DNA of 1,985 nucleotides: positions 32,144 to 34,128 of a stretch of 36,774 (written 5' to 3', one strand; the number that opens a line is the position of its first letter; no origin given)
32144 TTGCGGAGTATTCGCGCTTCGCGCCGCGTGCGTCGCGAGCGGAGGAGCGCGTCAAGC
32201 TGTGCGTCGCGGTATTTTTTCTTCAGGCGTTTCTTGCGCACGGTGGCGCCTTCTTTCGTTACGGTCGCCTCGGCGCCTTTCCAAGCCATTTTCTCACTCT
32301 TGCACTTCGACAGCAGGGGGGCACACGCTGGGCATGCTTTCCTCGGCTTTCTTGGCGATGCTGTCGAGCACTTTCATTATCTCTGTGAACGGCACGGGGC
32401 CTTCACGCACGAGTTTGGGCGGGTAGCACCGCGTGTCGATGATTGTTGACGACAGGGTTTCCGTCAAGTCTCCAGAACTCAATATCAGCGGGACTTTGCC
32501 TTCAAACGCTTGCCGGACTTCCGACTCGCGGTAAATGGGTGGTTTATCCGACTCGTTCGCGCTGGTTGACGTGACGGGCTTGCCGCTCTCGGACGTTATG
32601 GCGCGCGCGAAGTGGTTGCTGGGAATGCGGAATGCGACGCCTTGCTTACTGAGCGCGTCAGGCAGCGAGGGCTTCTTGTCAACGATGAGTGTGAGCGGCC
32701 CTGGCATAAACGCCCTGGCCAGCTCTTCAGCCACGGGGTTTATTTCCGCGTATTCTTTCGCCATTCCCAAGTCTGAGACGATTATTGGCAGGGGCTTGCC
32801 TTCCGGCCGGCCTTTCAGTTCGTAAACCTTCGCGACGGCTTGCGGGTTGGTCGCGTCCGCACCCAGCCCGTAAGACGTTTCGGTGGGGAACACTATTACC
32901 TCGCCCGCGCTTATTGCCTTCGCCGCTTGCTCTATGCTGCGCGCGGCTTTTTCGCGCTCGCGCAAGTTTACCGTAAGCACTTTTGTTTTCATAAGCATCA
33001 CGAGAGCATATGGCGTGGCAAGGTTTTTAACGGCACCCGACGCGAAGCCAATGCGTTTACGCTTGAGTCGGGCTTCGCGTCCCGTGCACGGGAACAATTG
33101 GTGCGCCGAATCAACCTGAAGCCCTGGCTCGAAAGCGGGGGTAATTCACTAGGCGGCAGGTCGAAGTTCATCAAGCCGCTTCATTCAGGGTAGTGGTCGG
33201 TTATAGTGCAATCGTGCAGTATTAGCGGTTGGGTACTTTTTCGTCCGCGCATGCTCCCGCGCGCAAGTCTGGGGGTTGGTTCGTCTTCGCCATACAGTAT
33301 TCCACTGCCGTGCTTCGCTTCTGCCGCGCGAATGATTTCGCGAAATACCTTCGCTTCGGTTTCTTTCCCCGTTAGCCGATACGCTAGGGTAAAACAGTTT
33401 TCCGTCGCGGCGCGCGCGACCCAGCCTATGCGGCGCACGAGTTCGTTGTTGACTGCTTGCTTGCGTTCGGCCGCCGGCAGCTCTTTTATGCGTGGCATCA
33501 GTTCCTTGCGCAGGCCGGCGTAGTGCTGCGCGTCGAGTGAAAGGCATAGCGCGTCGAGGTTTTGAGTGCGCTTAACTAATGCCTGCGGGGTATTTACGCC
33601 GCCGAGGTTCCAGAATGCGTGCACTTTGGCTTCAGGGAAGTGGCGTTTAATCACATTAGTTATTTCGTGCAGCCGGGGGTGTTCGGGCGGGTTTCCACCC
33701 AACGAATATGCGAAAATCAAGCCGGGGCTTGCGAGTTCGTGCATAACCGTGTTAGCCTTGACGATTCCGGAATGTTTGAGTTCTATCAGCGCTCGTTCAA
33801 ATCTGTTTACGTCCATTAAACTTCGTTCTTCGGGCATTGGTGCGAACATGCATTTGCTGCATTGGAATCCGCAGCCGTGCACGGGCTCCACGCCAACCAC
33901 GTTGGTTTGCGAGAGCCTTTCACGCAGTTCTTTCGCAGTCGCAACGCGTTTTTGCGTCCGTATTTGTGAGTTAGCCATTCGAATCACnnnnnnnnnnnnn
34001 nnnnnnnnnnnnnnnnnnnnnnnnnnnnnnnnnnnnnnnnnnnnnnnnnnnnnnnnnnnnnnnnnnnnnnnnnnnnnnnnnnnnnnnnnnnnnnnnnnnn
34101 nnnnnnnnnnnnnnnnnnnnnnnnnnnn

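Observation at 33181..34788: Two tandem uncharacterised radical-SAM-like paralogs inserted into the t6A (Kae1-Sua5-Bud32) operon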

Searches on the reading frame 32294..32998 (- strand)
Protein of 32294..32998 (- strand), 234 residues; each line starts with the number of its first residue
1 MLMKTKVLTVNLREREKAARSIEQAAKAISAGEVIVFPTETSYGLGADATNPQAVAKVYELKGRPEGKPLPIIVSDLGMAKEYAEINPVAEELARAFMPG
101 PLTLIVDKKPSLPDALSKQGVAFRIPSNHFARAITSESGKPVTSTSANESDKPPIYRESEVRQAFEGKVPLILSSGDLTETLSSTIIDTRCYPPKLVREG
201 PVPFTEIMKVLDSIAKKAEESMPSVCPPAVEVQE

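Call 3: search_protein_families(library=pfam, proteins=[window:32294-32998:-], max_evalue=1)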
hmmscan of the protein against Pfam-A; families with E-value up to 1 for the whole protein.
window:32294-32998:- (234 aa): 1 family
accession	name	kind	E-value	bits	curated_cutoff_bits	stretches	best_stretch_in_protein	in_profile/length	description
PF01300.24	Sua5_yciO_yrdC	-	5.1e-51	173.1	25.1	1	28-200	2-178/178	Telomere recombination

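Call 5: search_protein_families(library=ncbifam, proteins=[window:32294-32998:-], max_evalue=1)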
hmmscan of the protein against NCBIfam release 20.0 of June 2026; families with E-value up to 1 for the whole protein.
window:32294-32998:- (234 aa): 3 families
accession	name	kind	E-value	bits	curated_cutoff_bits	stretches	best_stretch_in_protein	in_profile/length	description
TIGR00057.1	TIGR00057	equivalog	5.6e-57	192.2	123.2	1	15-211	4-201/202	L-threonylcarbamoyladenylate synthase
NF007919.1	PRK10634.1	equivalog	3.4e-27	95.1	175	1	26-189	2-169/176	L-threonylcarbamoyladenylate synthase type 1 TsaC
TIGR00143.1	hypF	equivalog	3.3e-09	35.5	466.1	1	16-165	188-338/741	carbamoyltransferase HypF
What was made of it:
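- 32294..32998 (-): sua5/tsaC-type threonylcarbamoyl-AMP synthase, 234 aa. Pfam 5e-51 and TIGR00057 6e-57 (calls 3, 5).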

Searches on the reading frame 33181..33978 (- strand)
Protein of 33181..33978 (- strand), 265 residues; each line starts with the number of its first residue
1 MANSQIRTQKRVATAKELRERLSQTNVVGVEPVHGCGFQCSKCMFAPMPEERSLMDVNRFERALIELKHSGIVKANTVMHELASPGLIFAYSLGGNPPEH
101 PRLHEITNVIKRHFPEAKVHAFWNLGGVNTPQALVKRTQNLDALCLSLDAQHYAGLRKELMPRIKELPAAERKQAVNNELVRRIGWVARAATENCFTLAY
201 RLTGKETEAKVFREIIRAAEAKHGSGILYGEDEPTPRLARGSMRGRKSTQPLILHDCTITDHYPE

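Call 3: search_protein_families(library=pfam, proteins=[window:33181-33978:-], max_evalue=1)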
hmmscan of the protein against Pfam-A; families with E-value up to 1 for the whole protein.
window:33181-33978:- (265 aa): 1 family
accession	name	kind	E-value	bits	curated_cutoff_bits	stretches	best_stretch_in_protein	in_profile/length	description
PF04055.27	Radical_SAM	-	0.0067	17.1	29.5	1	31-127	2-88/166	Radical SAM superfamily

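Call 5: search_protein_families(library=ncbifam, proteins=[window:33181-33978:-], max_evalue=1)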
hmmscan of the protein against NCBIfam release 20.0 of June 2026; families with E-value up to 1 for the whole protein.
window:33181-33978:- (265 aa): 4 families
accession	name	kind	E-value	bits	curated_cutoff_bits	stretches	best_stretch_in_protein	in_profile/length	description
TIGR04317.1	W_rSAM_matur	equivalog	0.012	14.8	380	1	28-153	6-115/349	tungsten cofactor oxidoreductase radical SAM maturase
TIGR02491.1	NrdG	equivalog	0.06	13.3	126.1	0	33-135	22-112/154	anaerobic ribonucleoside-triphosphate reductase activating protein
NF004884.0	PRK06245.1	equivalog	0.14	11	209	1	25-75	14-64/340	7,8-didemethyl-8-hydroxy-5-deazariboflavin synthase subunit CofG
TIGR04479.1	bcpD_PhpK_rSAM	subfamily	0.26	9.6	600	1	28-75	242-289/504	PhpK family radical SAM P-methyltransferase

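Call 14: find_homologous_proteins(query=window:33181-33978:-, max_evalue=0.001)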
Query window:33181-33978:- (265 aa): 1 proteins with E <= 0.001 among 960 candidates.
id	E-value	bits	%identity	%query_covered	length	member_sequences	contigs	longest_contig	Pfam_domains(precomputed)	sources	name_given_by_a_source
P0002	2.8e-176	602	100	100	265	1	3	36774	-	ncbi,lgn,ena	ncbi:MAG: hypothetical protein AABW54_03120 [Candidatus Micrarchaeota archaeon]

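Call 40: search_protein_families(library=padloc, proteins=[window:33181-33978:-], max_evalue=1)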
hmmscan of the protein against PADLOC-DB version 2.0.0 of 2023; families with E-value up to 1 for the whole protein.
window:33181-33978:- (265 aa): 0 families

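Call 53: find_related_loci(query=A4, collection=metagenome_contigs, flank=6000)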
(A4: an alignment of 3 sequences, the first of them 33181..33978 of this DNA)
Query A4 (265 aa) in metagenome_contigs; peptide patterns used: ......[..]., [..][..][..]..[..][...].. (x = any residue, [..] = any of these).
166 stretches matched a pattern, but none encodes a relative of the query by tblastn (E <= 1e-3).

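Call 74: find_related_loci(query=A4, collection=viral_contigs, flank=6000)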
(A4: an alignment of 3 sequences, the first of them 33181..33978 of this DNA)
Query A4 (265 aa) in viral_contigs; peptide patterns used: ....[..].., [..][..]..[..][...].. (x = any residue, [..] = any of these).
46 stretches matched a pattern; 1 encode a relative of the query (tblastn E <= 1e-3); 1 distinct loci.
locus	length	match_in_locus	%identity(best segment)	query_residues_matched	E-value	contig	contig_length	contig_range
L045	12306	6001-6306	27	6-120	2e-5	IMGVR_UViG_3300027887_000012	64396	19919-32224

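Call 94: search_dna_similar(query=window:33181-33978:-, collection=phages, mode=protein, max_evalue=0.001, max_rows=10)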
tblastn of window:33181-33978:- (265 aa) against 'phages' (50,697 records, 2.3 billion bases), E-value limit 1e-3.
No match.
